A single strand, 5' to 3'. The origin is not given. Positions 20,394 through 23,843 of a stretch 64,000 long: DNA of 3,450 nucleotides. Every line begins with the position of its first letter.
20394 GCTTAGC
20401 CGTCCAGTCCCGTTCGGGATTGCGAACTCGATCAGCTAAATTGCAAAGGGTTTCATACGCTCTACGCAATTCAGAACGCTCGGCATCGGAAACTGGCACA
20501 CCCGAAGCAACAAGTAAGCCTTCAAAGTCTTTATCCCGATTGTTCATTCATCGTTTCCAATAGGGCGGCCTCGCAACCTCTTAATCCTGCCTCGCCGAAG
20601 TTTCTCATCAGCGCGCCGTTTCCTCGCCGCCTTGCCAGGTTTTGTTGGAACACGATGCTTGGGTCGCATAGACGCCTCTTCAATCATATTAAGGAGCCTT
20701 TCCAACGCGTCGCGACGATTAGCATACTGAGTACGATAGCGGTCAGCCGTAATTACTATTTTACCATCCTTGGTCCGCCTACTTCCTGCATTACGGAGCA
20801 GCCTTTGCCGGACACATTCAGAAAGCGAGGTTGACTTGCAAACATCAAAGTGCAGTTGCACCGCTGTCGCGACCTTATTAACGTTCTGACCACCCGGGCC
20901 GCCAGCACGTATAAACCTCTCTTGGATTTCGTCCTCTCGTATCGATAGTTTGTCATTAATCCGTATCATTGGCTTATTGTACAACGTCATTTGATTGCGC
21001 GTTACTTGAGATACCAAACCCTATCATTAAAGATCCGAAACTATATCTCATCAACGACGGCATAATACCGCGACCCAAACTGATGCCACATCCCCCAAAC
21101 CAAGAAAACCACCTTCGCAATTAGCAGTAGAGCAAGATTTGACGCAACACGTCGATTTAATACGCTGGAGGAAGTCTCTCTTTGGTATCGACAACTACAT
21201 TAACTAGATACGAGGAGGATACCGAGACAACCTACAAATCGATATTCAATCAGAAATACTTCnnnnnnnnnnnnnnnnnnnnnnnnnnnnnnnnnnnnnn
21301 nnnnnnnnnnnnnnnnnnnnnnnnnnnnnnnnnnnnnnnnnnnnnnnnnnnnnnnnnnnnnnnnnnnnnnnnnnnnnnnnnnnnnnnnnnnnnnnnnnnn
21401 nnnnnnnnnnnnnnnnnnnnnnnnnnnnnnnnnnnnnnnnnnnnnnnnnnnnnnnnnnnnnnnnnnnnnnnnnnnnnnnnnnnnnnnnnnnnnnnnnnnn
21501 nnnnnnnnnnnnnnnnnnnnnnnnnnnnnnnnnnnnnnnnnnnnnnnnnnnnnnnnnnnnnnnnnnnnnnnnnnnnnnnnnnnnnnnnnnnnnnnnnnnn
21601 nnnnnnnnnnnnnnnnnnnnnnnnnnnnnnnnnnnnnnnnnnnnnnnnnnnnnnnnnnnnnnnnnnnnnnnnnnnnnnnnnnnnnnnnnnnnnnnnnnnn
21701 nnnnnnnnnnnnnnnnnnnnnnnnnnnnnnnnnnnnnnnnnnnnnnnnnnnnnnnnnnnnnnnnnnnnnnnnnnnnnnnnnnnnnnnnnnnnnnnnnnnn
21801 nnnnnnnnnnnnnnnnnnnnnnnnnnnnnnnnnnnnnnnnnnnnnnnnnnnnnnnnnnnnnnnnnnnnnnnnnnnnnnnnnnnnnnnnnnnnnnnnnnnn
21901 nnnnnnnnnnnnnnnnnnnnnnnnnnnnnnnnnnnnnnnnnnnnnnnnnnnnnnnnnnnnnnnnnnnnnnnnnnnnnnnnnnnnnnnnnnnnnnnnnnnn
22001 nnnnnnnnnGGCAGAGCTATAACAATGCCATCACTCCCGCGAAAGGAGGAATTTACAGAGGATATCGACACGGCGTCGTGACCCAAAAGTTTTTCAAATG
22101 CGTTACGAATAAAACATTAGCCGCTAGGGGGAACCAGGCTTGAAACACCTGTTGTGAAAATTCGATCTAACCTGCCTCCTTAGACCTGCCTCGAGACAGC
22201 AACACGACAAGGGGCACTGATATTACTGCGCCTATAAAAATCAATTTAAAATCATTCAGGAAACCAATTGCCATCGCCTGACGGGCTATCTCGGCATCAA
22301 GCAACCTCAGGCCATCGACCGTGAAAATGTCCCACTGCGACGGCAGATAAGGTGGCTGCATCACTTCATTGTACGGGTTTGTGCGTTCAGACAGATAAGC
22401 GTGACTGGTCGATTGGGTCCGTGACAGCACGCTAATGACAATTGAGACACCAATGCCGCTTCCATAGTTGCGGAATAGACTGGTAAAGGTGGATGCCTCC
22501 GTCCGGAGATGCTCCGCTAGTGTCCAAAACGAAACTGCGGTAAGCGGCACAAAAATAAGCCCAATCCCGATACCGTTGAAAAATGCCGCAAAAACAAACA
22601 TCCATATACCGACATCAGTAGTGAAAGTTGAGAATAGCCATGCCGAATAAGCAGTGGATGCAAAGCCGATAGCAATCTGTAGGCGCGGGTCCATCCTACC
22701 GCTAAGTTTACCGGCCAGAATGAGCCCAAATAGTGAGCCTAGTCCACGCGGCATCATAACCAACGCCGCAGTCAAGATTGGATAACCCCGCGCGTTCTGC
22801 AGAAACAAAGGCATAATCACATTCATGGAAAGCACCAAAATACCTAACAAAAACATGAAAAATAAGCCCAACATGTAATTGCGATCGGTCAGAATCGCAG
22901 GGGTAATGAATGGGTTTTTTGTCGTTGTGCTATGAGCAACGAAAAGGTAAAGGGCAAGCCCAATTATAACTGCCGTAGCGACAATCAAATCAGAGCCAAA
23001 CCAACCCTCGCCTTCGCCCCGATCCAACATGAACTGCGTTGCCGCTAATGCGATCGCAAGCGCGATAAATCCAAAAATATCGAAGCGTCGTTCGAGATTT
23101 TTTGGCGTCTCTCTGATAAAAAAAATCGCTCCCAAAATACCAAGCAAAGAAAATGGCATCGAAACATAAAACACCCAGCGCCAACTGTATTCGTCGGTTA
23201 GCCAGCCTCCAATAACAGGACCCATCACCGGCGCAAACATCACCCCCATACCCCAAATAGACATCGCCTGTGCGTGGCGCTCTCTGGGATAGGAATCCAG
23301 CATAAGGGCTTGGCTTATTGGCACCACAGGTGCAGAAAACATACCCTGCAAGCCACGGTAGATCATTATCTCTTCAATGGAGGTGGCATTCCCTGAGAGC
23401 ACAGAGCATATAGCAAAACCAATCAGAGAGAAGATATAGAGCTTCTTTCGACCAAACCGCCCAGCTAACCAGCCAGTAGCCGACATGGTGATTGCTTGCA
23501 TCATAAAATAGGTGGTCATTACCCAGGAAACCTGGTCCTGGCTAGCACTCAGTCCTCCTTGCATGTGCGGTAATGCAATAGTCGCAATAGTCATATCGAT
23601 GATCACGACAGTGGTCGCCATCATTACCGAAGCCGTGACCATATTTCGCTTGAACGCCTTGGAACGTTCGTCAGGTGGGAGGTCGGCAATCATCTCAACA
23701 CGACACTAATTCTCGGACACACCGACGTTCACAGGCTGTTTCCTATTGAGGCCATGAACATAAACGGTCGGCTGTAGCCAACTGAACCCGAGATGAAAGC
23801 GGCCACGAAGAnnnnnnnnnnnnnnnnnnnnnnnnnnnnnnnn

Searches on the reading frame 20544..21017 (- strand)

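Call 59: search_protein_families(library=pfam, proteins=[window:20544-21017:-])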
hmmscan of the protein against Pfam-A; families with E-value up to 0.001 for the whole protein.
window:20544-21017:- (157 aa): 1 family
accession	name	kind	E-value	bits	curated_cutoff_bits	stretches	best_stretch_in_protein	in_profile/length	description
PF00472.26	RF-1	-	2e-20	73.3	35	1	23-149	4-116/116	RF-1 domain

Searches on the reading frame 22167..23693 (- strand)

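Call 59: search_protein_families(library=pfam, proteins=[window:22167-23693:-])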
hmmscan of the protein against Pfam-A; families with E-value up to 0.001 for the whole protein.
window:22167-23693:- (508 aa): 2 families
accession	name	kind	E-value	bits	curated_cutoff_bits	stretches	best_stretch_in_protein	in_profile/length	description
PF07690.21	MFS_1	-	1.4e-55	189.1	33.4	1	24-415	2-346/347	Major Facilitator Superfamily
PF00083.30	Sugar_tr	-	2e-09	37.3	22.3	1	47-198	40-196/452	Sugar (and other) transporter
